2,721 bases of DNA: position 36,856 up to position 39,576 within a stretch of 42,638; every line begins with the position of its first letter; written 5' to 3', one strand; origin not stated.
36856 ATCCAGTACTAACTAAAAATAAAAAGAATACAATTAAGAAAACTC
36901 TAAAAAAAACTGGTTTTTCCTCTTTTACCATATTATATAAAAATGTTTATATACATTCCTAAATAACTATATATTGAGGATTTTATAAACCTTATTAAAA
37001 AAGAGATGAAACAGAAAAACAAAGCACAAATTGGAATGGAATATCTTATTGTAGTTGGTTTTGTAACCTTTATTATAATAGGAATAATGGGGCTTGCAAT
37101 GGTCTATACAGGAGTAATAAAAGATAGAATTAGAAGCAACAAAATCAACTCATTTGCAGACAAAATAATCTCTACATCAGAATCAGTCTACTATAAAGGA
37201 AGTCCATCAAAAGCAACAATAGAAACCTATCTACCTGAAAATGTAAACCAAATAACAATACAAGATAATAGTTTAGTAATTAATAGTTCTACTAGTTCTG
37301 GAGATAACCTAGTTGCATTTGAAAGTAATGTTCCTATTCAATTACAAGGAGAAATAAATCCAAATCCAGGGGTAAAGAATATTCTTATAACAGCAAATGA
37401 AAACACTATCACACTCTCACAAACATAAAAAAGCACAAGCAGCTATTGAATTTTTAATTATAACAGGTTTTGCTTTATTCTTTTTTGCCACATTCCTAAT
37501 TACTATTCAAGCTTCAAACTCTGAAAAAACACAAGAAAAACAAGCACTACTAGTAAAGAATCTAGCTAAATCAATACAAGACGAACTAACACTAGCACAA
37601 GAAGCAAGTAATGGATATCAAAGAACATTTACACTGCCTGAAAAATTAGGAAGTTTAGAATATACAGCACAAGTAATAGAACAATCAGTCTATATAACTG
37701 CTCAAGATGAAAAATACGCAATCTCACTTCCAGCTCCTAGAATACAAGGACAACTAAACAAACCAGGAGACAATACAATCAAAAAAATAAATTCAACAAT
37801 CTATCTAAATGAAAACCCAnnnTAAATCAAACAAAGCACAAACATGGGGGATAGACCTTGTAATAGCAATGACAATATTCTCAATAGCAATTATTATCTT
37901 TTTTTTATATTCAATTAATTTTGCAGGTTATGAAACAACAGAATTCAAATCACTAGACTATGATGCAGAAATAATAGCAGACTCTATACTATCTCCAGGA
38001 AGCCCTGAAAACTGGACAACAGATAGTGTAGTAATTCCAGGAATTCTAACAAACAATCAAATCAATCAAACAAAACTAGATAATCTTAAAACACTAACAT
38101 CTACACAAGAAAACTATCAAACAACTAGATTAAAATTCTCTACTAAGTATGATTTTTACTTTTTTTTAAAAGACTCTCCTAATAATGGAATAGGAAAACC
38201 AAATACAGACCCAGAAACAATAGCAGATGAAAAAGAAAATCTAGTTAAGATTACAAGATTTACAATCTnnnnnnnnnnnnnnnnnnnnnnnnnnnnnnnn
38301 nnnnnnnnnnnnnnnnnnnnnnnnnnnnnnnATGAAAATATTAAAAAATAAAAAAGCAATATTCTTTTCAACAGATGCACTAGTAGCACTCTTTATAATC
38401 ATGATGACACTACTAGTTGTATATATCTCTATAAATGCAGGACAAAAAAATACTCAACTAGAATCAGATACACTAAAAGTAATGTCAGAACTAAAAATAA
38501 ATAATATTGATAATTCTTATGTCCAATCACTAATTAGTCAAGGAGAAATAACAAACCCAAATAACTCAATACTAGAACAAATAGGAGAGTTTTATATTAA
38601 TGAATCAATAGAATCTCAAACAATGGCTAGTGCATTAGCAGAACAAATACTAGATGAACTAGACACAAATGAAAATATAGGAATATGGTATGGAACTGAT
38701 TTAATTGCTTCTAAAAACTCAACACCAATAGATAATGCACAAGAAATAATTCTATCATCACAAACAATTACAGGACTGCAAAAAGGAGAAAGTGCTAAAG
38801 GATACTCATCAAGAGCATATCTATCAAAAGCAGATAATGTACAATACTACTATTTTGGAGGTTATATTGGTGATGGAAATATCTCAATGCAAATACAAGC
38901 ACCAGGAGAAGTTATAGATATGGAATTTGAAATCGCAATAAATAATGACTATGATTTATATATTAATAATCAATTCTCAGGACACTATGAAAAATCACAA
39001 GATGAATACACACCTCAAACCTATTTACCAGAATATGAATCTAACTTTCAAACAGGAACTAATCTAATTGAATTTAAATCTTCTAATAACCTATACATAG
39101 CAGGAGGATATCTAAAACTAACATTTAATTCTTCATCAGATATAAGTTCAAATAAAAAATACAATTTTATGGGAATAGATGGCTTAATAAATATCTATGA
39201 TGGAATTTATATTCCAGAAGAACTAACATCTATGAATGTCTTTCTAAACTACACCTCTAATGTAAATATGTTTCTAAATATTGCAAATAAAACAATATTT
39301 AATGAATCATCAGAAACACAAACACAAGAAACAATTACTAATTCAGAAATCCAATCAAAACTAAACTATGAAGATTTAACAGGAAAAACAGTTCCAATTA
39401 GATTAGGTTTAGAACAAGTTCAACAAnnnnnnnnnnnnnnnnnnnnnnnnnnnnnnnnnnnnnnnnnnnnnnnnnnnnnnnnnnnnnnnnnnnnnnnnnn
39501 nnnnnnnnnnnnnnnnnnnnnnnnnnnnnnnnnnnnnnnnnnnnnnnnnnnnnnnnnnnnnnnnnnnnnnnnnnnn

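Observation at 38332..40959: ~875-aa pilin-anchored vWA/MIDAS protein with a Cys-rich insertion: candidate tip adhesin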

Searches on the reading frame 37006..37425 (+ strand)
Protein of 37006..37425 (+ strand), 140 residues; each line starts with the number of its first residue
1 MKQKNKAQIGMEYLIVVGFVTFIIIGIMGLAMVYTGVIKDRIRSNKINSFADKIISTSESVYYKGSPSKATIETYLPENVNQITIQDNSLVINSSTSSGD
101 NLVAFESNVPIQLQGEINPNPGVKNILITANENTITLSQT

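Call 5: search_protein_families(library=pfam, proteins=[window:37006-37425:+], max_evalue=0.1)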
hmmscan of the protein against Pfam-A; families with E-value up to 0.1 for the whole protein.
window:37006-37425:+ (140 aa): 1 family
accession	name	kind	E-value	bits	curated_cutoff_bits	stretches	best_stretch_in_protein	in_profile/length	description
PF05135.19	Phage_connect_1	-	0.042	14.7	21.2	1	46-119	25-99/101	Phage gp6-like head-tail connector protein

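Call 51: search_protein_families(library=ncbifam, proteins=[window:37006-37425:+], max_evalue=0.1)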
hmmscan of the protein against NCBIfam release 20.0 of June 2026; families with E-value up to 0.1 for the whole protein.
window:37006-37425:+ (140 aa): 0 families

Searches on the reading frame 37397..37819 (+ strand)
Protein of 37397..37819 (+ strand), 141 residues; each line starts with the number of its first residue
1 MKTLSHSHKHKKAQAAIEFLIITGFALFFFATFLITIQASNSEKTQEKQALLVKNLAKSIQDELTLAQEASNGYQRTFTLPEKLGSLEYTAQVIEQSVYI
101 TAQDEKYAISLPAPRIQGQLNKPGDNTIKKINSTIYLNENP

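Call 5: search_protein_families(library=pfam, proteins=[window:37397-37819:+], max_evalue=0.1)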
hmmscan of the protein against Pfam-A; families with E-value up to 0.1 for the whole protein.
window:37397-37819:+ (141 aa): 2 families
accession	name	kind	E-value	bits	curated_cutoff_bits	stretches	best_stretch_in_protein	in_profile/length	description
PF06422.18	PDR_CDR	-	0.0029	17.9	20.5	1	4-54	35-85/92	CDR ABC transporter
PF23928.1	DUF7266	-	0.003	17.7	27.6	1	14-112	15-109/145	Family of unknown function (DUF7266)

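Call 51: search_protein_families(library=ncbifam, proteins=[window:37397-37819:+], max_evalue=0.1)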
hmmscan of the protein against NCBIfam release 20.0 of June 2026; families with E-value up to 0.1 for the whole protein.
window:37397-37819:+ (141 aa): 2 families
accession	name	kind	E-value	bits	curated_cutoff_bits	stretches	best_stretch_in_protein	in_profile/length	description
NF010558.0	PRK13953.1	equivalog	0.04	14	197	1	14-65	74-124/128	large conductance mechanosensitive channel protein MscL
TIGR00956.1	3a01205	subfamily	0.047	11.2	1959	1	4-72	657-725/1394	pleiotropic drug resistance family protein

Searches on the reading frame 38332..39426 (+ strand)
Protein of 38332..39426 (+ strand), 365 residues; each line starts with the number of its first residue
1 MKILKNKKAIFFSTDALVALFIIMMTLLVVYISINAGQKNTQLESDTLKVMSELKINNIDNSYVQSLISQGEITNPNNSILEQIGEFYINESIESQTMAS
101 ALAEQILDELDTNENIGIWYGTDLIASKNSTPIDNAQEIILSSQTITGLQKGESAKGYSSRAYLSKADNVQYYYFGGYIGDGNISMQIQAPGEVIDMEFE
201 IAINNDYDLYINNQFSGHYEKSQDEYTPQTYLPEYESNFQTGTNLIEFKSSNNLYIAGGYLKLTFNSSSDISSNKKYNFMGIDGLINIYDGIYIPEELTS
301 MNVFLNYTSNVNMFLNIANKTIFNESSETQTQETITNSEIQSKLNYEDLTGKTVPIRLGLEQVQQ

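Call 68: predict_structure(alignment_id=A4)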
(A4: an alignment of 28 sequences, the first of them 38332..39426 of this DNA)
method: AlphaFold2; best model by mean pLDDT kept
length: 365 residues; sequences in the alignment: 28
mean_pLDDT: 72.8   pTM: 0.38
mean pLDDT of the five models: 72.8, 70.2, 70.1, 68.8, 67.7
residues with pLDDT >= 90: 41; 70-90: 206; 50-70: 71; < 50: 47
segments of 3 or more residues with pLDDT < 50: 37-39, 148-167, 269-287
pLDDT, mean of each block of 10 residues (from residue 1): 57 85 92 59 69 84 90 86 79 85 86 73 70 54 53 37 42 65 79 82 88 91 78 80 87 79 66 31 44 72 77 82 88 88 86 70 52
secondary structure, 60 per line:
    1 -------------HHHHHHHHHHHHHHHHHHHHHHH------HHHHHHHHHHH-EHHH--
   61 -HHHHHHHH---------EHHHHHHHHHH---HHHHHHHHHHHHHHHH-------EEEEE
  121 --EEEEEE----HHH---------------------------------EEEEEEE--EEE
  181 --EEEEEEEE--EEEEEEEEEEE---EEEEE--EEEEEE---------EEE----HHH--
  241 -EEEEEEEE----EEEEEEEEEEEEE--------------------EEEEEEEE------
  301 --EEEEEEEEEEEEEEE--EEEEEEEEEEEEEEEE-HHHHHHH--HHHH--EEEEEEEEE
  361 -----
elements in order: H14-36 H43-53 H62-69 H80-89 H93-108 E116-120 E123-128 E169-175 E178-180 E183-190 E193-203 E207-211 E214-219 E229-231 E242-249 E254-266 E287-294 E303-317 E320-335 H337-343 H346-349 E352-360

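Call 71: fold_search(model_id=the predicted structure, library=pdb)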
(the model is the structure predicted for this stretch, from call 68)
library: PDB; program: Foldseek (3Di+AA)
matches with E <= 10: 1448; with E <= 0.001: 65
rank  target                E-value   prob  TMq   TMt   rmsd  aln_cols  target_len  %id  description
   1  8u01                  4.1e-05  1.00  0.19  0.08  12.7       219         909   11  Crystal Structure of the Glycoside Hydrolase Family 2 TIM Barrel-domain Containing Protein from Phocaeicola plebeius (released 2023-09-27)
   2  6cxs_B                6.1e-05  1.00  0.17  0.11  13.2       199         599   10  Crystal Structure of Clostridium perfringens beta-glucuronidase bound with a novel, potent inhibitor 4-(8-(piperazin-1 (released 2019-04-17)
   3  3k46_B                8.1e-05  1.00  0.17  0.11  13.2       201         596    9  Crystal structure of full-length E. coli beta-glucuronidase (released 2010-11-17)
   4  4jkm_A                8.5e-05  1.00  0.17  0.11  13.8       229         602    9  Crystal Structure of Clostridium perfringens beta-glucuronidase (released 2014-09-17)
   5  9efi_A                9.5e-05  0.90  0.16  0.09  24.5       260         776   12  VIP3Cb1 Protoxin Structure (released 2025-06-18)
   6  6u7j_B                1.2e-04  1.00  0.17  0.12  12.3       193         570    6  Uncultured Clostridium sp. Beta-glucuronidase (released 2019-10-30)
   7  5x7o_A                1.3e-04  0.99  0.20  0.07  14.4       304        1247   10  Crystal structure of Paenibacillus sp. 598K alpha-1,6-glucosyltransferase (released 2017-07-26)
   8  6u7j_A                2.1e-04  1.00  0.17  0.12  12.3       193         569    6  Uncultured Clostridium sp. Beta-glucuronidase (released 2019-10-30)
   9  8h2i_bE               2.1e-04  0.84  0.17  0.16  19.3       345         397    9  Near-atomic structure of five-fold averaged PBCV-1 capsid (released 2022-11-16)
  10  3w5m                  2.2e-04  1.00  0.18  0.07  19.6       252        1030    9  Crystal Structure of Streptomyces avermitilis alpha-L-rhamnosidase (released 2013-03-20)
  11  7ay3                  2.3e-04  1.00  0.19  0.46   5.0       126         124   16  Crystal structure of the CBM36-1 domain of a multidomain xylanase from the hindgut metagenome of Trinervitermes trinervo (released 2020-11-18)
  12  6leg_A                2.8e-04  0.99  0.16  0.10  13.2       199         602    9  Structure of E. coli beta-glucuronidase complex with uronic isofagomine (released 2021-01-27)
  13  8dhw_A                2.8e-04  0.96  0.18  0.12  21.2       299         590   10  Treponema lecithinolyticum beta-glucuronidase in complex with a UNC4917-glucuronide conjugate (released 2023-05-17)
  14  6d8k_C                3.1e-04  0.99  0.18  0.12  12.8       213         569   12  Bacteroides multiple species beta-glucuronidase (released 2018-10-17)
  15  3k46_A                3.1e-04  0.99  0.17  0.11  13.0       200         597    8  Crystal structure of full-length E. coli beta-glucuronidase (released 2010-11-17)
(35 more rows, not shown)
